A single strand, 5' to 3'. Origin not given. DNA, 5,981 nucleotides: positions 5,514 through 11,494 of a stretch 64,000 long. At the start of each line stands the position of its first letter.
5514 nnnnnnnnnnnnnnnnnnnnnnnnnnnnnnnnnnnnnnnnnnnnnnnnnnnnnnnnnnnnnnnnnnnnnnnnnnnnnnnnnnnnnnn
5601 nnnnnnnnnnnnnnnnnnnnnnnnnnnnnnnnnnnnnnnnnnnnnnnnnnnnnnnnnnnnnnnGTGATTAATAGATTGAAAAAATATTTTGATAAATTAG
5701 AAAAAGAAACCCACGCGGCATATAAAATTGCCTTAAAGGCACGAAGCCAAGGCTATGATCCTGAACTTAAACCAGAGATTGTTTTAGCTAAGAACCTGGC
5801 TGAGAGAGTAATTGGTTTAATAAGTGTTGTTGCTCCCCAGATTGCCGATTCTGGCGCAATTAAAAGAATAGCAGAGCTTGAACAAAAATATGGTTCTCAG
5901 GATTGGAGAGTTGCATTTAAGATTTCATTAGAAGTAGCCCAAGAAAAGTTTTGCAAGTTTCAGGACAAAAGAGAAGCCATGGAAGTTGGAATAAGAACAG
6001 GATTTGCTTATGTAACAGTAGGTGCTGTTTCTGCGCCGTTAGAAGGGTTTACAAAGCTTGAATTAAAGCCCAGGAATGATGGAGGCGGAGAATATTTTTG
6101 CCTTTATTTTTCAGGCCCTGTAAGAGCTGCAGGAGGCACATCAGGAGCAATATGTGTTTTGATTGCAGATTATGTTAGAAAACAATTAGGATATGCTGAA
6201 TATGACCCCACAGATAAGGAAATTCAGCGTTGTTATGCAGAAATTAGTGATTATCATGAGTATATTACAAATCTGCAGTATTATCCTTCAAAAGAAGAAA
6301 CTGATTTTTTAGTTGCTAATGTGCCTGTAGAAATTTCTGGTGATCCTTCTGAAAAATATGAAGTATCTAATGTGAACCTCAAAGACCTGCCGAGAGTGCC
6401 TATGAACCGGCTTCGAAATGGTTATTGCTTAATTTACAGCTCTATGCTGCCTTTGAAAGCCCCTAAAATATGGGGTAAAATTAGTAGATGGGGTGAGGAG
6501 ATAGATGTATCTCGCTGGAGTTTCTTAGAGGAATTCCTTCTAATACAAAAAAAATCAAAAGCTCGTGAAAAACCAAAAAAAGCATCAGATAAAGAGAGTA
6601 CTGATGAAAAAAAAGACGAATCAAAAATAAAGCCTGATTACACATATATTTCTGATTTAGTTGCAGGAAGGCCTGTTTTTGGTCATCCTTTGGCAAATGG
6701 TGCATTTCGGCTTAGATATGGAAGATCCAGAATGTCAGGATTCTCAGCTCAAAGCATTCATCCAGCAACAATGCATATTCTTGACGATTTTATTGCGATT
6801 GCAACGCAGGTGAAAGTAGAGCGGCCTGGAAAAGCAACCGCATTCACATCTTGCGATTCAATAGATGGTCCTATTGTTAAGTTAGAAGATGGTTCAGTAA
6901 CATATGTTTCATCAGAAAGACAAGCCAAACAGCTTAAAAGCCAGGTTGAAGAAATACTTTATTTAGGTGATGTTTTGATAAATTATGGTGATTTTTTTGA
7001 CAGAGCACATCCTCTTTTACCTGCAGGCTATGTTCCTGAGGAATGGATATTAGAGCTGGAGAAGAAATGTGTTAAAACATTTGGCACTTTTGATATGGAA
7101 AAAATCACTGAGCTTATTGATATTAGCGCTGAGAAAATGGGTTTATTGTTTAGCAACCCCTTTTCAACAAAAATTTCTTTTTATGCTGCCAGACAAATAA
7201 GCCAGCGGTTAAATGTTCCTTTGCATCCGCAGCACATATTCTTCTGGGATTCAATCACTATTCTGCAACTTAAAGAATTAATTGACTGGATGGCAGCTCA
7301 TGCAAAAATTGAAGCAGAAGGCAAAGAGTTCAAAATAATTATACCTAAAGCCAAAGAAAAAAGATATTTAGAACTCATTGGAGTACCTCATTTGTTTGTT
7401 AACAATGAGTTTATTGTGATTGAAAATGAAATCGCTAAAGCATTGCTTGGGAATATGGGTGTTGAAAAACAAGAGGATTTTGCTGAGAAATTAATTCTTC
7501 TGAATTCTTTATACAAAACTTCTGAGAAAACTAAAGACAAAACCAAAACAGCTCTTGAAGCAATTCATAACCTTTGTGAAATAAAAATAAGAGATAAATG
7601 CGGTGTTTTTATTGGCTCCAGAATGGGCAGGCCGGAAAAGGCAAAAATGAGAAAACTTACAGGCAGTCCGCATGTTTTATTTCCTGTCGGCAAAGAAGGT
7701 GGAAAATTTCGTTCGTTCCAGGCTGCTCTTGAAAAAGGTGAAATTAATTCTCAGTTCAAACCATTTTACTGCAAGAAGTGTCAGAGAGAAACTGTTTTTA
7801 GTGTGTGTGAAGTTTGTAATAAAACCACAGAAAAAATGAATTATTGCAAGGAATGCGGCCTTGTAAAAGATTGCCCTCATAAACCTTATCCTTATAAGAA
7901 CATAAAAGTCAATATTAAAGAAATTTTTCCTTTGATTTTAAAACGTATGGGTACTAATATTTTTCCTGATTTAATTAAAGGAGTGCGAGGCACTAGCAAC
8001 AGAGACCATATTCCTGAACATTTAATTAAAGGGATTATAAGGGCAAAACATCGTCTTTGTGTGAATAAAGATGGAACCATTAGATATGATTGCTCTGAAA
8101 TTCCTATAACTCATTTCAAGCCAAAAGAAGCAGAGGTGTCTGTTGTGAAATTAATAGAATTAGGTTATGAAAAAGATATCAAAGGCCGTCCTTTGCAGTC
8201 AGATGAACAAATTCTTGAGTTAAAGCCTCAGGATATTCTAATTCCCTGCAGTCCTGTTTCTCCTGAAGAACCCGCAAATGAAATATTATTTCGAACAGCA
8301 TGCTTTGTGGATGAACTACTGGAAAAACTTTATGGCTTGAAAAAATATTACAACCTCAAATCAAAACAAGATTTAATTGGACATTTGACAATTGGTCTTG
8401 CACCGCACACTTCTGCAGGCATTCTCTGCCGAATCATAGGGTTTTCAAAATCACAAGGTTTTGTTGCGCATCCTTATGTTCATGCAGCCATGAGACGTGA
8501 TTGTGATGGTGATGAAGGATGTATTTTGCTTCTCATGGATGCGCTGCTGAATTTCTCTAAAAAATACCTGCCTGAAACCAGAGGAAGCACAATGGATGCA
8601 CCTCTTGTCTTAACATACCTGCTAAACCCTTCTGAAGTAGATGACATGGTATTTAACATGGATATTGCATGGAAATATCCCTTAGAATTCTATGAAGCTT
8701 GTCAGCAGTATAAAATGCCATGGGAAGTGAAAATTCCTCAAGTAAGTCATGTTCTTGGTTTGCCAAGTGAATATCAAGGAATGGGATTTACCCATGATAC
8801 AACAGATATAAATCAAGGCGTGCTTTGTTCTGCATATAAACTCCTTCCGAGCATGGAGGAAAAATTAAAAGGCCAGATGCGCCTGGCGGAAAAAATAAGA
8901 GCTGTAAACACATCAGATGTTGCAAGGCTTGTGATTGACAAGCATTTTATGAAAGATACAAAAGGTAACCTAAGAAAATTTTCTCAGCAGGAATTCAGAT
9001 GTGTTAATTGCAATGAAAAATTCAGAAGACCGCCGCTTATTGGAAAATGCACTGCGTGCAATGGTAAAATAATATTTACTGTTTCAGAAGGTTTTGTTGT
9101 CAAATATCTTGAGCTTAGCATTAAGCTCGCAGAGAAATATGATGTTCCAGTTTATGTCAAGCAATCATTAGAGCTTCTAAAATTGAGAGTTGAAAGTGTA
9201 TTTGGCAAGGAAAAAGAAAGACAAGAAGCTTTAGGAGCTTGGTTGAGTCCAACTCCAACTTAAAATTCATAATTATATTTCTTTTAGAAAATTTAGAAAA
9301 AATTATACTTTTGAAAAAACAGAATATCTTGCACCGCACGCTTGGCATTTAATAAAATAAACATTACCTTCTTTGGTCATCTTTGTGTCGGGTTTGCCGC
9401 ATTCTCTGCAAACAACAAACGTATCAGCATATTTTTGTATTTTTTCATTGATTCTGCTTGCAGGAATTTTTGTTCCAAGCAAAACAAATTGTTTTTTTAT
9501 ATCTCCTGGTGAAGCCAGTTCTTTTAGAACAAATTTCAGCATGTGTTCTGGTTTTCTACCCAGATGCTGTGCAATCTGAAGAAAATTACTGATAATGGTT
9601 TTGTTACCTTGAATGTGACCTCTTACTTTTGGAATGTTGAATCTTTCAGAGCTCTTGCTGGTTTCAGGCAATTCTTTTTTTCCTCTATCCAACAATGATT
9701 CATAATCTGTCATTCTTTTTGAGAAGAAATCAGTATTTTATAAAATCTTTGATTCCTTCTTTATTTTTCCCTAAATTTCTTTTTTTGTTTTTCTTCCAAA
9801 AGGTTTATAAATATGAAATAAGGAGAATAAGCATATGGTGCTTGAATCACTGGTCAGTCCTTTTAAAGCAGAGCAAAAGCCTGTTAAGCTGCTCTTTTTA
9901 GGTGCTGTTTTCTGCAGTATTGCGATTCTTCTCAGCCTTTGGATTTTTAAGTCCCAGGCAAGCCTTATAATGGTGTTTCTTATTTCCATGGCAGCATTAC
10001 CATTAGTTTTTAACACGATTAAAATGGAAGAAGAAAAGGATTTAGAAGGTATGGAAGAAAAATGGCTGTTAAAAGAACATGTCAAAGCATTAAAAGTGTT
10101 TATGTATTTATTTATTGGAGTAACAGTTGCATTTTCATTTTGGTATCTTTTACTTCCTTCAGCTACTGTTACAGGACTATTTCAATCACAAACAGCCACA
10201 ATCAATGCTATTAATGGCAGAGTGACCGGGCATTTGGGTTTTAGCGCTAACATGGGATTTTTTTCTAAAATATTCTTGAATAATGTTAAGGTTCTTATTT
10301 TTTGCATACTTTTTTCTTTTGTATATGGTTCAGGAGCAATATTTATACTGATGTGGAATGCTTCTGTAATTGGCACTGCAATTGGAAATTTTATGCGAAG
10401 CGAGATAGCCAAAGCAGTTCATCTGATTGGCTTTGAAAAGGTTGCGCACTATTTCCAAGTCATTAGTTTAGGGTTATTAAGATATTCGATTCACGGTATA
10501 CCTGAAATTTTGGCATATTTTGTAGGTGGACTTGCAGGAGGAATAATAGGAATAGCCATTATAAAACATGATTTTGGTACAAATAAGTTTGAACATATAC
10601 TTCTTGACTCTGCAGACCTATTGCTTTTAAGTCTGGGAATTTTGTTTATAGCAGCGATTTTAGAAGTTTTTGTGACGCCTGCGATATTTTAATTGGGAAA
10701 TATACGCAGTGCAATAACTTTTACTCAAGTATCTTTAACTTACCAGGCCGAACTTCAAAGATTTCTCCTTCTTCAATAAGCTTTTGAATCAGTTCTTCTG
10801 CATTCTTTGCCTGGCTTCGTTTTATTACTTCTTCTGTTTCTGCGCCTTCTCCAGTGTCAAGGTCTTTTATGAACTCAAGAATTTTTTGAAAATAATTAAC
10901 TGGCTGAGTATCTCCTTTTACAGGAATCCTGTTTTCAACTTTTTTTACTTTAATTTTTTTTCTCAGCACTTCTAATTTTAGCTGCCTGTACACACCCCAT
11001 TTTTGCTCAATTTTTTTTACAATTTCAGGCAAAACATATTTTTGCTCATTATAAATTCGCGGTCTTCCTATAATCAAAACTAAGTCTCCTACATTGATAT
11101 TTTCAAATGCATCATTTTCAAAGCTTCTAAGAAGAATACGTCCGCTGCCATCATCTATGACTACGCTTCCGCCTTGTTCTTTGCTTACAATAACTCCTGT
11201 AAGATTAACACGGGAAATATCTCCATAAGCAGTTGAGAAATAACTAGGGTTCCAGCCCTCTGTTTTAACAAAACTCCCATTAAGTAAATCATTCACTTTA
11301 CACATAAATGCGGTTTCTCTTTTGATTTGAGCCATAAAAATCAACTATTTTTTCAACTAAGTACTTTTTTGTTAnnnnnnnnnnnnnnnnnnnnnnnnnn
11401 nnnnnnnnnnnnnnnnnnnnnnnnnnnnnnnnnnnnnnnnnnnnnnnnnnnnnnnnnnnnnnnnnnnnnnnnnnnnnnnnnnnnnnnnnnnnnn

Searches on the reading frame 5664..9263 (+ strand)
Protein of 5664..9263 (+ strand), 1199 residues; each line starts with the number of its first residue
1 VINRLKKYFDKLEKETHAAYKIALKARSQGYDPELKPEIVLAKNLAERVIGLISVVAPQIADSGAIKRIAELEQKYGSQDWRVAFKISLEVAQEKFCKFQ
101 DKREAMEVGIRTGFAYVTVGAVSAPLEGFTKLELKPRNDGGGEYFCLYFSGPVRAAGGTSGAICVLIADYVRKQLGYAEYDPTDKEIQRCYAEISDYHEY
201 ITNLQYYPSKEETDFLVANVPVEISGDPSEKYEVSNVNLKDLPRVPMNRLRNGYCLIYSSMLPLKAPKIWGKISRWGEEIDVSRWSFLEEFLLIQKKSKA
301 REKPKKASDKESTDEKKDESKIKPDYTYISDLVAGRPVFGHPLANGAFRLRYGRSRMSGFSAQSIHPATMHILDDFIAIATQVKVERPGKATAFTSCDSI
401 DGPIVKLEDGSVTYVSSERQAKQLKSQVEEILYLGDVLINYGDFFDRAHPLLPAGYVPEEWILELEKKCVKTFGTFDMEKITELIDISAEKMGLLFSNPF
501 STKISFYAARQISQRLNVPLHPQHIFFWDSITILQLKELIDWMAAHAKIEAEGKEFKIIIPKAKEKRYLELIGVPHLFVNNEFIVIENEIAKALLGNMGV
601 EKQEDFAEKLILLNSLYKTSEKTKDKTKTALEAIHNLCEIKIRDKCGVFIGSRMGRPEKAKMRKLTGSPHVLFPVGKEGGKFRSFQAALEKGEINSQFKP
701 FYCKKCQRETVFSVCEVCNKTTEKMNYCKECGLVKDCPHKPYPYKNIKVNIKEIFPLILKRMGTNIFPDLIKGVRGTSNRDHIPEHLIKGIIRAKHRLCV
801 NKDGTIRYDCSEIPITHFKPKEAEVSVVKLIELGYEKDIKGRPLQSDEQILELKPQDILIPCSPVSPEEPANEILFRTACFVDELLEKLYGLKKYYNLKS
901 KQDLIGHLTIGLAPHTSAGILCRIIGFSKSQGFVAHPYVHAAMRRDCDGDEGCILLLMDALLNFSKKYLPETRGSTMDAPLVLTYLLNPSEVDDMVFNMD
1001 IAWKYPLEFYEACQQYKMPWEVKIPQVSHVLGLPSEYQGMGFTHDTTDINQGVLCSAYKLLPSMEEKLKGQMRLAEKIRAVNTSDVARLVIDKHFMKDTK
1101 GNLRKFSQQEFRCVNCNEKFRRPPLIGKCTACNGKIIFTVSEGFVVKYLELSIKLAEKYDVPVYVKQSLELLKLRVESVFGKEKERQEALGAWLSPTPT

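Call 8: search_protein_families(library=pfam, proteins=[window:5664-9263:+])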
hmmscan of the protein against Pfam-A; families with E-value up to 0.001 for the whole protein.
window:5664-9263:+ (1199 aa): 3 families
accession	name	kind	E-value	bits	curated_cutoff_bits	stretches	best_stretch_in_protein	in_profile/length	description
PF24846.1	PolC_DP2_cat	-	5.5e-120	400.3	24.3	1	769-1067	6-299/299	DNA polymerase II large subunit DP2, catalytic domain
PF24844.1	PolC_DP2_central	-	2.1e-113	379.5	24.3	1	316-733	2-368/372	DNA polymerase II large subunit DP2, central domain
PF03833.19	PolC_DP2_N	-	4.4e-72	242.9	24.3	1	7-291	1-268/271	DNA polymerase II large subunit DP2, N-terminal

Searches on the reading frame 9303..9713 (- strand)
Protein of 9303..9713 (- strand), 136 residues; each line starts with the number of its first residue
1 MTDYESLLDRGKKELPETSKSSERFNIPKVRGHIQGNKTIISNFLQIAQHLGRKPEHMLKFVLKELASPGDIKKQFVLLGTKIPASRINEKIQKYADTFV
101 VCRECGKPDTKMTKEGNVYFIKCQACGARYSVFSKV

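Call 65: search_protein_families(library=ncbifam, max_evalue=0.1, proteins=[window:9303-9713:-])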
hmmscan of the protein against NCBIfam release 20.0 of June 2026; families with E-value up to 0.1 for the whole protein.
window:9303-9713:- (136 aa): 7 families
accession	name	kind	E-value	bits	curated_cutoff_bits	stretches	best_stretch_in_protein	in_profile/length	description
NF003067.0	PRK03988.1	equivalog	8.1e-46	155.3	129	1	2-132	5-135/138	translation initiation factor IF-2 subunit beta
NF008993.0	PRK12336.1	equivalog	2.8e-42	144.4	243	1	1-133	1-133/203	translation initiation factor IF-2 subunit beta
TIGR00311.1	aIF-2beta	equivalog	4.8e-41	139.7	137.65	1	3-131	1-129/133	translation initiation factor IF-2 subunit beta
NF011482.0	PRK14892.1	equivalog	0.0086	16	109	1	95-131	18-53/101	putative transcription elongation factor Elf1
NF047912.1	ECs_2282_CxxC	subfamily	0.032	14.1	37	1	101-130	4-37/60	ECs_2282 family putative zinc-binding protein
TIGR02605.1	CxxC_CxxC_SSSS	subfamily_domain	0.034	14.2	31.3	0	90-111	16-38/52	FmdB family zinc ribbon protein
TIGR02443.1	TIGR02443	equivalog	0.056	13.3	49.45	0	101-128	11-39/59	YheV family putative zinc ribbon protein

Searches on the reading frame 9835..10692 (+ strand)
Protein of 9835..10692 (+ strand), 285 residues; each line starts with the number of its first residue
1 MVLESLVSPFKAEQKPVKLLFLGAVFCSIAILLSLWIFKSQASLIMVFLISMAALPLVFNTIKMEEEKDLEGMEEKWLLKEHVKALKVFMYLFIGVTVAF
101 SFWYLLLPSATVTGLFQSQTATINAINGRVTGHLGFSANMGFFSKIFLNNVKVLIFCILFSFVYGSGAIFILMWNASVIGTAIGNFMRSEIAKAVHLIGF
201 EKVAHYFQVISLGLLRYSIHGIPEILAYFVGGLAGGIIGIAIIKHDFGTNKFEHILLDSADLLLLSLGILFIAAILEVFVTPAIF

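Call 8: search_protein_families(library=pfam, proteins=[window:9835-10692:+])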
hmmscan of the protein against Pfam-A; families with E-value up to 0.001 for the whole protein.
window:9835-10692:+ (285 aa): 1 family
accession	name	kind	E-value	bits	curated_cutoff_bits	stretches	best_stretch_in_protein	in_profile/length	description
PF01944.22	SpoIIM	-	3.2e-13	50.4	26.9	1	92-282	3-163/163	Stage II sporulation protein M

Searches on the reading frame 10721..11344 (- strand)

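Call 8: search_protein_families(library=pfam, proteins=[window:10721-11344:-])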
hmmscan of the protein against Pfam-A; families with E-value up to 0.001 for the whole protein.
window:10721-11344:- (207 aa): 1 family
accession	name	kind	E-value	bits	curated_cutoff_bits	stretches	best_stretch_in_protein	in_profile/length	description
PF01336.31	tRNA_anti-codon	-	7.5e-06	26.2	27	1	46-103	1-65/75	OB-fold nucleic acid binding domain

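Call 65: search_protein_families(library=ncbifam, max_evalue=0.1, proteins=[window:10721-11344:-])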
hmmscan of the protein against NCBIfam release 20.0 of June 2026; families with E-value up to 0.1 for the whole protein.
window:10721-11344:- (207 aa): 1 family
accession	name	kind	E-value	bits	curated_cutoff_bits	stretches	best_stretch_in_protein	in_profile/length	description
NF040949.1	minchrom_main_MCM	domain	0.0034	15.7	940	1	120-204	593-680/682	minichromosome maintenance protein MCM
